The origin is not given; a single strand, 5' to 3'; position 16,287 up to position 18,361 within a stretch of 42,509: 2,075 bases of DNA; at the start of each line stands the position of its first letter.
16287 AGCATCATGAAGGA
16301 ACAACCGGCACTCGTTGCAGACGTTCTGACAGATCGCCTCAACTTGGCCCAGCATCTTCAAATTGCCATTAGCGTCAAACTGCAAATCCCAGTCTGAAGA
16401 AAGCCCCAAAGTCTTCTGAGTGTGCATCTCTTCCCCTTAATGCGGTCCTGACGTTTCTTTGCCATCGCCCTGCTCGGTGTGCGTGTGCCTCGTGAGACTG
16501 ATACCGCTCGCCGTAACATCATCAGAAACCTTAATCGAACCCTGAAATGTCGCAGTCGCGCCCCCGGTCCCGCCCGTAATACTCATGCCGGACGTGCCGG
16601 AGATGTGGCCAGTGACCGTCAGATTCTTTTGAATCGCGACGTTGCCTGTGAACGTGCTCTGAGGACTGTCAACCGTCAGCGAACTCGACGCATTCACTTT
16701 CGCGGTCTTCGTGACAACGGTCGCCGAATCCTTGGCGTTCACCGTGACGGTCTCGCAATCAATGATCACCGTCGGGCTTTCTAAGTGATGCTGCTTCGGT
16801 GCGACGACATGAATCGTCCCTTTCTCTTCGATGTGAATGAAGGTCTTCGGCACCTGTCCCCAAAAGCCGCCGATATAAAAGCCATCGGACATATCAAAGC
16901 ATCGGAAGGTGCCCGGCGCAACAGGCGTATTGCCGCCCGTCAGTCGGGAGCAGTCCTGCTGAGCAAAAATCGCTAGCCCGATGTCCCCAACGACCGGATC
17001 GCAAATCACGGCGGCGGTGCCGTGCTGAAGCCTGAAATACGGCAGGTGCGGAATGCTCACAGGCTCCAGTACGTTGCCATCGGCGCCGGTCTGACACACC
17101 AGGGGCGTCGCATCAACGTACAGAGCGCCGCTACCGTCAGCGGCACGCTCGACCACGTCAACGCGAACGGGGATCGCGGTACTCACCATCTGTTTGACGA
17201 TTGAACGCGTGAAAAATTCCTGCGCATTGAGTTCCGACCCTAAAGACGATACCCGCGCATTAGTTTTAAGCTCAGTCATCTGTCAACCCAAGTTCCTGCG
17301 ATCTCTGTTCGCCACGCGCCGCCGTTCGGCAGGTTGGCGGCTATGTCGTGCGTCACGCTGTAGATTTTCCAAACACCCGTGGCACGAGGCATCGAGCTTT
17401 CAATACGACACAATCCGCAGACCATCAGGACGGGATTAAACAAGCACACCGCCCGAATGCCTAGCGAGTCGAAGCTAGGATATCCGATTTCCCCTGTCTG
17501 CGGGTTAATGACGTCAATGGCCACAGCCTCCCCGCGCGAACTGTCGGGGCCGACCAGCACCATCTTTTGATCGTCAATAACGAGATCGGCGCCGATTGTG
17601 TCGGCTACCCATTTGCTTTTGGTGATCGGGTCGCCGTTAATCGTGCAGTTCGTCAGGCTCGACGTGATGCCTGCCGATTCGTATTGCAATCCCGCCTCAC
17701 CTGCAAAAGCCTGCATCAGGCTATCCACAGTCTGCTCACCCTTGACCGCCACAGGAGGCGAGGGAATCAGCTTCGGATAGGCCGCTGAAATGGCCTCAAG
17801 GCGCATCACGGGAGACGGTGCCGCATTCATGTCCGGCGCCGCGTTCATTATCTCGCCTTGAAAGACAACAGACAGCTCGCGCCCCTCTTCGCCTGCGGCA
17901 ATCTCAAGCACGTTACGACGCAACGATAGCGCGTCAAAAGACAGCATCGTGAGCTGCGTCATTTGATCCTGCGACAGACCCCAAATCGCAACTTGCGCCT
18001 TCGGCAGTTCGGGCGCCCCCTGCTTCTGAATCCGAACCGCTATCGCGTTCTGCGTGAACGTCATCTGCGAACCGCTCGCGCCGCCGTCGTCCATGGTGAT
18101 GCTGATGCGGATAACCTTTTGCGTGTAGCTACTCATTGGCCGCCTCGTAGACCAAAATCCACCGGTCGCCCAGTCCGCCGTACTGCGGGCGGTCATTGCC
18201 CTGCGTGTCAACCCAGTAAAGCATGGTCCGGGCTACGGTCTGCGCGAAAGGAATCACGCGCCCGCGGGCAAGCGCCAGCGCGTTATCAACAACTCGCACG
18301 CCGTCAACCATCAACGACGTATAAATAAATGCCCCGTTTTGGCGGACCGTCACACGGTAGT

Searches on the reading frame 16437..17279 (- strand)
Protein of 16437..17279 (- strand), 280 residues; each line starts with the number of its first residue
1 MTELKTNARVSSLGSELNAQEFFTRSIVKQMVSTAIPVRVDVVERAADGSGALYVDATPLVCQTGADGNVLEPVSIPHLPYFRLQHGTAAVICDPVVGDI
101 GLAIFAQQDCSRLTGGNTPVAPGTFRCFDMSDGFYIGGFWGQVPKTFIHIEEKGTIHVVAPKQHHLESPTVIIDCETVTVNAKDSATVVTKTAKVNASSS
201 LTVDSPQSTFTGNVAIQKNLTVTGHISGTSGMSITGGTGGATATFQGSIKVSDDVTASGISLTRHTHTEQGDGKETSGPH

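Call 84: search_protein_families(library=pfam, max_evalue=0.001, proteins=[window:16437-17279:-])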
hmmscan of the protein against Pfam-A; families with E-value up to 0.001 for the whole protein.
window:16437-17279:- (280 aa): 1 family
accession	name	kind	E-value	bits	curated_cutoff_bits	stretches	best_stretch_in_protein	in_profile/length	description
PF18715.7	Phage_spike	-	4.7e-05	23.7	28.2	1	190-238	2-49/53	Phage spike trimer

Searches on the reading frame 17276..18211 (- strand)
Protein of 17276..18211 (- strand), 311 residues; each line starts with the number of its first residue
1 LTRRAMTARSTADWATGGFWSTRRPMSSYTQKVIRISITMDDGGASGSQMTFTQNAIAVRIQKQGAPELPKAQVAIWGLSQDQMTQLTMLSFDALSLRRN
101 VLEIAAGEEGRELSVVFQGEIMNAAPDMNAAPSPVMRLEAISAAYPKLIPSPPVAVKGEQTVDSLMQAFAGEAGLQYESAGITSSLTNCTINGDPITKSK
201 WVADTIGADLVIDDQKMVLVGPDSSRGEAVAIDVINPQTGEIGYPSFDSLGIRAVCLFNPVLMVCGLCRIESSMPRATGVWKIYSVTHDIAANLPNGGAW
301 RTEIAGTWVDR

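Call 84: search_protein_families(library=pfam, max_evalue=0.001, proteins=[window:17276-18211:-])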
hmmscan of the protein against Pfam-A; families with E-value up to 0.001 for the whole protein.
window:17276-18211:- (311 aa): 1 family
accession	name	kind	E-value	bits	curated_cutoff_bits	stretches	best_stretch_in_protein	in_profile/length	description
PF22759.1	E217_GP41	-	3.5e-11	43.3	27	1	33-291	1-267/279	Baseplate hub gp41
